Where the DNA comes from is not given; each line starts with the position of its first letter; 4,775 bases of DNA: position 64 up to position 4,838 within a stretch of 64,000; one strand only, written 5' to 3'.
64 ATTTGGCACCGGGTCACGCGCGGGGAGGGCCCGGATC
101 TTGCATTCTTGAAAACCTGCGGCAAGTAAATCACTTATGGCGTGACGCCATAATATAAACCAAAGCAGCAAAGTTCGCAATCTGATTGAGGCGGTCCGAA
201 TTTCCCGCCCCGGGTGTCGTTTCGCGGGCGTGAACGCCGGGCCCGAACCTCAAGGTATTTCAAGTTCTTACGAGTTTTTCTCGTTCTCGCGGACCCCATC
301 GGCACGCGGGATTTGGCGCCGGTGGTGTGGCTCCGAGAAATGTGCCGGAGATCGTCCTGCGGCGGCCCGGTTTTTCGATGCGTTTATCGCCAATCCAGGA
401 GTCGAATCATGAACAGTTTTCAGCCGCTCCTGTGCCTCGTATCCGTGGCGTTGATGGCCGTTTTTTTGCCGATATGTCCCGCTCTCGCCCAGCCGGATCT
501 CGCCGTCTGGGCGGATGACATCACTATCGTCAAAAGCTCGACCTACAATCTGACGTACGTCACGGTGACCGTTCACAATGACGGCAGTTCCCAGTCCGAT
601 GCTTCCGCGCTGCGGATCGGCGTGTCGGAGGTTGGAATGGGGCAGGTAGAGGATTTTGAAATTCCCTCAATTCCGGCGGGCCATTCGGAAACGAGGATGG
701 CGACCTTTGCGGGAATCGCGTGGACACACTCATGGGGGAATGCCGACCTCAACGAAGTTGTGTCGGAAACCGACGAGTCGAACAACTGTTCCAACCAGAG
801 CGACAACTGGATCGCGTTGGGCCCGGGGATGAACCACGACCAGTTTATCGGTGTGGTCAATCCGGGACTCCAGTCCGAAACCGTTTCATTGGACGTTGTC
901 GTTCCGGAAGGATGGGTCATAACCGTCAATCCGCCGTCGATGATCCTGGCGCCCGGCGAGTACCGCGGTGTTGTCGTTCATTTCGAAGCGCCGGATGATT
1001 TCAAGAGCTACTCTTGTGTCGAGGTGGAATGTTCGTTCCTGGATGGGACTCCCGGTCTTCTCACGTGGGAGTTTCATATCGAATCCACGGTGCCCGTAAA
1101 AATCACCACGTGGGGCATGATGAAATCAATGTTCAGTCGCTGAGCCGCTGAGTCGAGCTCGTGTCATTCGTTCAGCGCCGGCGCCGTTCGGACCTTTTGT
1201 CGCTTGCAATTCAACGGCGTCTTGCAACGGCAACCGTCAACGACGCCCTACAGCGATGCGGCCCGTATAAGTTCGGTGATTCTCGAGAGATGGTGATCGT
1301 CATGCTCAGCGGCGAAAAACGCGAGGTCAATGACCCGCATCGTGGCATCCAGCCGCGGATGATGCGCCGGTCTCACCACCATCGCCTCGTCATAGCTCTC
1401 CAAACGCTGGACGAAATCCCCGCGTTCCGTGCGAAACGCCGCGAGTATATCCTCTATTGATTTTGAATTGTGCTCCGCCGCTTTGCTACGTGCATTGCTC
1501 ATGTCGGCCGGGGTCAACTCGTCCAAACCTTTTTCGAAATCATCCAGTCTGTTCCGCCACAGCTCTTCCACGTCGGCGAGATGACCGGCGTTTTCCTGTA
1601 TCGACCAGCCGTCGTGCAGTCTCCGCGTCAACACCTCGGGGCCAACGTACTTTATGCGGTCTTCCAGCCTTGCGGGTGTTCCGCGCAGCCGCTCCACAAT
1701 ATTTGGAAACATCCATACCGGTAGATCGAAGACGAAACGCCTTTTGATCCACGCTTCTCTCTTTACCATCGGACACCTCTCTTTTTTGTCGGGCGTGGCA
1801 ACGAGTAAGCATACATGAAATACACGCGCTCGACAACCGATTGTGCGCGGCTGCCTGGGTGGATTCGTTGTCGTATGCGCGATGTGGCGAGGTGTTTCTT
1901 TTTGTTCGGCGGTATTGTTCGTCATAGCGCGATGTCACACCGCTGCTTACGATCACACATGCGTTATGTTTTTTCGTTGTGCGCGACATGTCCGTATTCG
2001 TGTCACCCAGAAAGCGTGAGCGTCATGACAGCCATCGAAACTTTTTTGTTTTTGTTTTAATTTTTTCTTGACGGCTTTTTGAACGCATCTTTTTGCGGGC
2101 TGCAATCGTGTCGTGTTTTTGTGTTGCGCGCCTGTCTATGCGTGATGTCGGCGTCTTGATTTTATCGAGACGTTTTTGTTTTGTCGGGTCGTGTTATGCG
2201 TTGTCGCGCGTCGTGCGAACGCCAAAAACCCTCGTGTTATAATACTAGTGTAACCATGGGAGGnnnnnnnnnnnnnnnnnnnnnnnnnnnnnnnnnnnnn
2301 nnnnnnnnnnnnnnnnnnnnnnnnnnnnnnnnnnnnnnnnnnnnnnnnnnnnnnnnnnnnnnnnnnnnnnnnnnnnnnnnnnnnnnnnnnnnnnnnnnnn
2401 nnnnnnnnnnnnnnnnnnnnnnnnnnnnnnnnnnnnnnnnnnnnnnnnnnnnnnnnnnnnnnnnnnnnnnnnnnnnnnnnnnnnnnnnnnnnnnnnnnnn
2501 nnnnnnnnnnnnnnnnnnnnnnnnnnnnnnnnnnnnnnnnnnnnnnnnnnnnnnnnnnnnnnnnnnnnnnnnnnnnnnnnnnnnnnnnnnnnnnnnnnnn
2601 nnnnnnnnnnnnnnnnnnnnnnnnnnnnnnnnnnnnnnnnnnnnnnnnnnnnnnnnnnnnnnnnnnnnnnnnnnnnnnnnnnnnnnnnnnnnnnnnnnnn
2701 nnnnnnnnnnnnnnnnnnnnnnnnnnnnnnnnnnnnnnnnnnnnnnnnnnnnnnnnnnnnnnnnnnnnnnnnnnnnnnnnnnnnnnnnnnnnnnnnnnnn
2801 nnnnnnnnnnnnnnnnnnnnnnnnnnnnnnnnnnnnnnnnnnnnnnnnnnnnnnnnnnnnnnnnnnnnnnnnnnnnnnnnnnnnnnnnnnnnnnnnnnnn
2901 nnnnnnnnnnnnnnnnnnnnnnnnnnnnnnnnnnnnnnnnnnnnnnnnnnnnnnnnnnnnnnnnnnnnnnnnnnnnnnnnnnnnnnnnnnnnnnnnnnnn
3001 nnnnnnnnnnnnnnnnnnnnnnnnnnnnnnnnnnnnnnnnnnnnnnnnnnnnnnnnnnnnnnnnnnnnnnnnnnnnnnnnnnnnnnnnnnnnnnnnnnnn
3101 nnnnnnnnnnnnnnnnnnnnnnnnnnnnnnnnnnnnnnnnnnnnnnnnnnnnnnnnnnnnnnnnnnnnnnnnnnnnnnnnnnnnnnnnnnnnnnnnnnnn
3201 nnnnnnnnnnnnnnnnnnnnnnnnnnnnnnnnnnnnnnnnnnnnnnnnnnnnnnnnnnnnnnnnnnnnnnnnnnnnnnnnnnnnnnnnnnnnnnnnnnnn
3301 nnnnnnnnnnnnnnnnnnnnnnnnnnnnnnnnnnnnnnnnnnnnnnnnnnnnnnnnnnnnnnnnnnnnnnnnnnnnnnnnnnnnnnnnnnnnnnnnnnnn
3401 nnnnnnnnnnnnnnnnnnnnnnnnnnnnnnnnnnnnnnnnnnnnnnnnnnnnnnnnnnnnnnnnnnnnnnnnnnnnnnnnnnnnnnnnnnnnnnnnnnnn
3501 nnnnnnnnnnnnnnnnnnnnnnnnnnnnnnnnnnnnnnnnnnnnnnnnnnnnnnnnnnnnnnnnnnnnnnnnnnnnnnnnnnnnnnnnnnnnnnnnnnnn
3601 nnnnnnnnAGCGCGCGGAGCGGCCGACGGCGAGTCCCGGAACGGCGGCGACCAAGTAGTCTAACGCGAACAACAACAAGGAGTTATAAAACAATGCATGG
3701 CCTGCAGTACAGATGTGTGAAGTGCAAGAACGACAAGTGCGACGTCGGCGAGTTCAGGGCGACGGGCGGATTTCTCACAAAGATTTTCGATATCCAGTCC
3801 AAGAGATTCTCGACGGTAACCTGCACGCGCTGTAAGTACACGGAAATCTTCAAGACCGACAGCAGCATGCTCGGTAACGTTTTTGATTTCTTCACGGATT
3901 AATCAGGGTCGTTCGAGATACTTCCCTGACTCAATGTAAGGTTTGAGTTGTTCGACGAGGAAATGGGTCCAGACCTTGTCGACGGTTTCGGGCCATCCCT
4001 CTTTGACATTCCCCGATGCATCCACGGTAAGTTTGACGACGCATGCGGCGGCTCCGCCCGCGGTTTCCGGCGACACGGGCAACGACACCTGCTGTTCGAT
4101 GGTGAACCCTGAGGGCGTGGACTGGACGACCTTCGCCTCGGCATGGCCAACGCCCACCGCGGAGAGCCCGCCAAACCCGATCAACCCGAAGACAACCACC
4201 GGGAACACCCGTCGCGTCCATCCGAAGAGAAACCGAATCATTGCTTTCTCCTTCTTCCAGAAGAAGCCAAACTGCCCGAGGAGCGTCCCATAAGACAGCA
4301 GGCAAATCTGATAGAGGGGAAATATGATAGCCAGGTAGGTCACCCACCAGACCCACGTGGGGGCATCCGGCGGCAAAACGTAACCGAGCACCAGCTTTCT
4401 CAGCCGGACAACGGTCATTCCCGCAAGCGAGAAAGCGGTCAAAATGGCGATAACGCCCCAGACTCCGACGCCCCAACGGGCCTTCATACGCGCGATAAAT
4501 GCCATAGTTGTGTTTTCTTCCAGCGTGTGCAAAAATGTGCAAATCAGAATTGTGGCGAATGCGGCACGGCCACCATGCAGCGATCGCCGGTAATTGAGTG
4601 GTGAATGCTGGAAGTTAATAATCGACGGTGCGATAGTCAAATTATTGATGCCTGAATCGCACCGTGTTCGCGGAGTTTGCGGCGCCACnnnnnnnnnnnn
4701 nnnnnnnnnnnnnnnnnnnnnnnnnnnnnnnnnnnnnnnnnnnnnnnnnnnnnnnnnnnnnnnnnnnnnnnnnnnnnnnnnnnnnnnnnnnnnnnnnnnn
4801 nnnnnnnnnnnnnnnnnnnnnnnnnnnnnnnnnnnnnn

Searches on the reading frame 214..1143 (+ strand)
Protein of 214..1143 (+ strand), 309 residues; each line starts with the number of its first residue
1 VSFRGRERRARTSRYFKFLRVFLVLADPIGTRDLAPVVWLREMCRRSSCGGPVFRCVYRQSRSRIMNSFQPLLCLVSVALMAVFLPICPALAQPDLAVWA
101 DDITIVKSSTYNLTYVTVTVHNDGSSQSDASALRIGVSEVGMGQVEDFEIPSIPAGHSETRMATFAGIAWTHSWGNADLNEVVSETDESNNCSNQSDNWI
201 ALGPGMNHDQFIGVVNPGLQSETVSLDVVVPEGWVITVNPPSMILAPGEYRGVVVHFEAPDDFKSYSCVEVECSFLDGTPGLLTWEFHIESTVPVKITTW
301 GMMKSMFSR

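Call 51: search_protein_families(library=pfam, proteins=[window:214-1143:+], max_evalue=0.0001)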
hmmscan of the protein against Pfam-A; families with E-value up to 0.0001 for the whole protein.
window:214-1143:+ (309 aa): 1 family
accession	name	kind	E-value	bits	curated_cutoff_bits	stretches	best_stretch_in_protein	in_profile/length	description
PF07705.17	CARDB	-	7.6e-08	32.9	22.7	1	93-194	1-100/101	CARDB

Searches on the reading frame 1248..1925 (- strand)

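Call 51: search_protein_families(library=pfam, proteins=[window:1248-1925:-], max_evalue=0.0001)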
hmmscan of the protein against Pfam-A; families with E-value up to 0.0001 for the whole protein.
window:1248-1925:- (225 aa): 2 families
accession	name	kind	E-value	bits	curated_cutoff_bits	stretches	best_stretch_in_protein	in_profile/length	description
PF12867.12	DinB_2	-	1.8e-16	61.1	24.8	1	80-214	2-126/128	DinB superfamily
PF05163.17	DinB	-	1.2e-07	32.3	23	1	85-222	17-144/165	DinB family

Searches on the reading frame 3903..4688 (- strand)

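Call 51: search_protein_families(library=pfam, proteins=[window:3903-4688:-], max_evalue=0.0001)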
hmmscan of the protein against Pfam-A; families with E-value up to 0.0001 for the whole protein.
window:3903-4688:- (261 aa): 1 family
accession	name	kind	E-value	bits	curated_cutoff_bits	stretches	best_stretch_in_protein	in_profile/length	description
PF20584.3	DUF6787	-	2.9e-20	72.8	27.5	1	82-155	2-76/79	Family of unknown function (DUF6787)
